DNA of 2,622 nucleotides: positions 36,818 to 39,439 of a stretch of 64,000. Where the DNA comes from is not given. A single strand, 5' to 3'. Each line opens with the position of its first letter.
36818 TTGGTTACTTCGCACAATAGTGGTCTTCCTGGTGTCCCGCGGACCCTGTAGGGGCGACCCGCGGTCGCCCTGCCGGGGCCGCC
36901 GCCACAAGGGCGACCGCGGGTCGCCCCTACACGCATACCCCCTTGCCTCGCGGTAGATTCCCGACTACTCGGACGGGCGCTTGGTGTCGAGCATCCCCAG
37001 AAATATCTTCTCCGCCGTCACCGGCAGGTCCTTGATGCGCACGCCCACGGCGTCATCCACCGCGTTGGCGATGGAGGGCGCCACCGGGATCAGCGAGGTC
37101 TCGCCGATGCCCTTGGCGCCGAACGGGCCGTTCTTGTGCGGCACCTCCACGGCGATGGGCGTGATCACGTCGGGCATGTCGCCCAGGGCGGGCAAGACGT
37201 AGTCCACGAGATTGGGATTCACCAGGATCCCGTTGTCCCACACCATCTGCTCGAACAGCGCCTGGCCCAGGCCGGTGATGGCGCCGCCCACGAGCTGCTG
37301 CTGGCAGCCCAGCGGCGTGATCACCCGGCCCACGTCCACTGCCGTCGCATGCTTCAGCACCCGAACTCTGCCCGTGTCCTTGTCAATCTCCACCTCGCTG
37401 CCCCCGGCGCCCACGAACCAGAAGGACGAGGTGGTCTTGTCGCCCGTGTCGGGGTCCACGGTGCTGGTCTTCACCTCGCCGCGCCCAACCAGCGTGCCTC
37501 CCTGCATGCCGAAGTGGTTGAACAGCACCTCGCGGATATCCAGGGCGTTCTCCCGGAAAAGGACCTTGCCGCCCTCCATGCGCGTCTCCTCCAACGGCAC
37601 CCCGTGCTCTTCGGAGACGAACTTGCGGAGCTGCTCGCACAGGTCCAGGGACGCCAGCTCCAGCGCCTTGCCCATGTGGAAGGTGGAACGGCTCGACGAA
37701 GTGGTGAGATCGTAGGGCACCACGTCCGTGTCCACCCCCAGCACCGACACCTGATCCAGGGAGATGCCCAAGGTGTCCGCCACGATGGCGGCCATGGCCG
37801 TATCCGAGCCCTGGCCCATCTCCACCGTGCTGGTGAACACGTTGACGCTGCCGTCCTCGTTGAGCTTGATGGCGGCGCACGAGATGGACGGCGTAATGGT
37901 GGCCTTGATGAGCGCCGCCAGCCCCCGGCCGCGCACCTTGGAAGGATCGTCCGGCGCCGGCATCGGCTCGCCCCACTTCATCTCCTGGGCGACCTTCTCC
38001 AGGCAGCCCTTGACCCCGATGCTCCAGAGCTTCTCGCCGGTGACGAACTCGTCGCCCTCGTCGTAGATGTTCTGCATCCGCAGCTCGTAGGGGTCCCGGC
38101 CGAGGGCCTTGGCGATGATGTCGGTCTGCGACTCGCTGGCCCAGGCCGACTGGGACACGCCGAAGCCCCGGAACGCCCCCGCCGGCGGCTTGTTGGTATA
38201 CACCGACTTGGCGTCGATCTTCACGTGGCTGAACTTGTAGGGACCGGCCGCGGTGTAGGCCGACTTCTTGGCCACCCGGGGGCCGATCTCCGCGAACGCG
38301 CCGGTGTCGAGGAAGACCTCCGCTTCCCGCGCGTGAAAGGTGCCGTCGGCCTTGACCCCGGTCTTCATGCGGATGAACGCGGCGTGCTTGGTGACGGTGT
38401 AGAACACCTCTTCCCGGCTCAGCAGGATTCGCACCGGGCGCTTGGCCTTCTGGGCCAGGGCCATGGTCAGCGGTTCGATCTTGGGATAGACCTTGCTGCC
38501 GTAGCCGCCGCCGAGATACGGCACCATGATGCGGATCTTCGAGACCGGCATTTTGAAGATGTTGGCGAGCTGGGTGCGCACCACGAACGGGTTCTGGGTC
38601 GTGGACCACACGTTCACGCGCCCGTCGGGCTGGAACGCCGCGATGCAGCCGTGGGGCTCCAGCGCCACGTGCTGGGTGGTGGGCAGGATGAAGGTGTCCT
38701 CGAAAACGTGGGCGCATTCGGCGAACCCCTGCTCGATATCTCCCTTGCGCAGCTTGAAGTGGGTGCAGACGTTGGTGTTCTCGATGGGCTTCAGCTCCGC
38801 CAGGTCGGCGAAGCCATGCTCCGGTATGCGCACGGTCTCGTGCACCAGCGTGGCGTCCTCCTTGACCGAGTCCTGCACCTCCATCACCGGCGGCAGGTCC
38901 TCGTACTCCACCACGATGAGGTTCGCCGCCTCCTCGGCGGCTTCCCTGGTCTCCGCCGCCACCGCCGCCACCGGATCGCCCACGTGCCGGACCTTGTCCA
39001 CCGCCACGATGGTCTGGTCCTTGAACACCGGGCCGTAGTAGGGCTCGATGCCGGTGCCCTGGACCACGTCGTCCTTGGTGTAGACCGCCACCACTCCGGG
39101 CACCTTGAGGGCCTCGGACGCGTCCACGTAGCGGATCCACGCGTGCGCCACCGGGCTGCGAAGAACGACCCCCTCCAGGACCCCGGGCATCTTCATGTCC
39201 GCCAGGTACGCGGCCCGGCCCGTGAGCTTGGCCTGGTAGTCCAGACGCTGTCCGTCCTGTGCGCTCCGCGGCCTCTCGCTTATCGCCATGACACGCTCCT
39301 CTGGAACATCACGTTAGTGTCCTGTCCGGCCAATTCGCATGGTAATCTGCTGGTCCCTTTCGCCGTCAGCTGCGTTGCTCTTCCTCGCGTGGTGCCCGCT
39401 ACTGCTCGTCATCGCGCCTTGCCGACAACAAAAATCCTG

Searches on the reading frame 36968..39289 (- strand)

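Call 64: search_protein_families(library=pfam, proteins=[window:36968-39289:-], max_evalue=0.00001)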
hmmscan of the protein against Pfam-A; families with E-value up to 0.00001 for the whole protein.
window:36968-39289:- (774 aa): 3 families
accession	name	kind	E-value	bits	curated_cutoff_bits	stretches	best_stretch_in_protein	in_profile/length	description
PF02738.23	MoCoBD_1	-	2.3e-74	250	27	1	171-408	6-244/244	Molybdopterin cofactor-binding domain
PF20256.3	MoCoBD_2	-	6.9e-63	213.2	27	1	445-706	14-283/283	Molybdopterin cofactor-binding domain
PF01315.27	Ald_Xan_dh_C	-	1.8e-29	102.7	31.3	1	23-133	1-110/110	Aldehyde oxidase and xanthine dehydrogenase, a/b hammerhead domain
